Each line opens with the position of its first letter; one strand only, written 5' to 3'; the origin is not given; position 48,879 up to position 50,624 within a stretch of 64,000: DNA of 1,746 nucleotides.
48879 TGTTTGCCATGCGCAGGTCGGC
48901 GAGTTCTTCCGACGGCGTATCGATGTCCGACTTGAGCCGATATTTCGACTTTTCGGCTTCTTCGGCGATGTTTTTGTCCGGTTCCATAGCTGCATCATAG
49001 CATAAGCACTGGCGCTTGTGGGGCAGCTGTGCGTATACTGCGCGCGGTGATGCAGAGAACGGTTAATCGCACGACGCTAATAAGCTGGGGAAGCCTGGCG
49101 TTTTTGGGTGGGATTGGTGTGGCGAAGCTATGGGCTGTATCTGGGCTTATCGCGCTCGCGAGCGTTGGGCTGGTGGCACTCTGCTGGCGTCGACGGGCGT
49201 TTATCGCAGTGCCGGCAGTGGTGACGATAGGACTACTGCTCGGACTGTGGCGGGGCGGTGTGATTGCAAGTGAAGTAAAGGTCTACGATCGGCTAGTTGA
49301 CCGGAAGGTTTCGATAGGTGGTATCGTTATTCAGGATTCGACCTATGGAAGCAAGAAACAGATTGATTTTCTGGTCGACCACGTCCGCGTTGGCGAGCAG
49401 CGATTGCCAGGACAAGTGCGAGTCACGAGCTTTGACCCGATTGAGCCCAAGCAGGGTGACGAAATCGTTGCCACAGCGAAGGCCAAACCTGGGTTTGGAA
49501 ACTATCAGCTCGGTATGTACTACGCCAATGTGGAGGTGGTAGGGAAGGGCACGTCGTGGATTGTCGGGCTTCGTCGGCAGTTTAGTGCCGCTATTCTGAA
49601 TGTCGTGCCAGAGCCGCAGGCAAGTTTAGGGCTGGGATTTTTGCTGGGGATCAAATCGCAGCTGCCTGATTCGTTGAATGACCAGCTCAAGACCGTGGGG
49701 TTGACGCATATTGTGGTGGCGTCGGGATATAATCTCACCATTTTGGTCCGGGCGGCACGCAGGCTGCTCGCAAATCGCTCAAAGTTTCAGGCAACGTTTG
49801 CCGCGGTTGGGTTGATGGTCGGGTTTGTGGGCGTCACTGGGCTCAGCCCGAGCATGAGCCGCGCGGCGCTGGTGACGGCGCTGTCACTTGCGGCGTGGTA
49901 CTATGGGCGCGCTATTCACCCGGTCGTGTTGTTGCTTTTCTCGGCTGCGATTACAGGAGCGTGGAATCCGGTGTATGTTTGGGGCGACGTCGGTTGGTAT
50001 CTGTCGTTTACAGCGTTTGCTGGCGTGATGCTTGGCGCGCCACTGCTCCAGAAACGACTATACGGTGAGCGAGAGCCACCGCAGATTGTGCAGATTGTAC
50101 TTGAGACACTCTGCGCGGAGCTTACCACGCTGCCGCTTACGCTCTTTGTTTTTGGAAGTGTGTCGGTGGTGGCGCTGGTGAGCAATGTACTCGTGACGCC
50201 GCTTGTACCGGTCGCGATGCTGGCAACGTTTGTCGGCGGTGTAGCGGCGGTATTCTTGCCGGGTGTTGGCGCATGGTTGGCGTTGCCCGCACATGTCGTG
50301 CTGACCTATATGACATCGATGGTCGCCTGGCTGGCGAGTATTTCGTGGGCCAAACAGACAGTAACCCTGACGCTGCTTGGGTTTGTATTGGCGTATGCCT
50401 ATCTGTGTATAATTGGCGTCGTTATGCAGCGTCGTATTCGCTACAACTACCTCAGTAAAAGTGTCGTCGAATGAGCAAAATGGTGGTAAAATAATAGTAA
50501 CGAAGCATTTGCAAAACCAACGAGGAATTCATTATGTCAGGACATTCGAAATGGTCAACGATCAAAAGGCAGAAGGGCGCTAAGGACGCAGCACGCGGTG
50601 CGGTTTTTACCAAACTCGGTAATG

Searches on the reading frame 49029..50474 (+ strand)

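Call 55: search_protein_families(library=pfam, proteins=[window:49029-50474:+], max_evalue=0.001)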
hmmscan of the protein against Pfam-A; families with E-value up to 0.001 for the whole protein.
window:49029-50474:+ (481 aa): 2 families
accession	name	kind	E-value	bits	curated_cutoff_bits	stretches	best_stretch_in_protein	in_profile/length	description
PF03772.21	Competence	-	2.1e-39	136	23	1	205-468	2-269/270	Competence protein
PF13567.11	DUF4131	-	0.00011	22.3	31.6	1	35-153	8-131/165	Domain of unknown function (DUF4131)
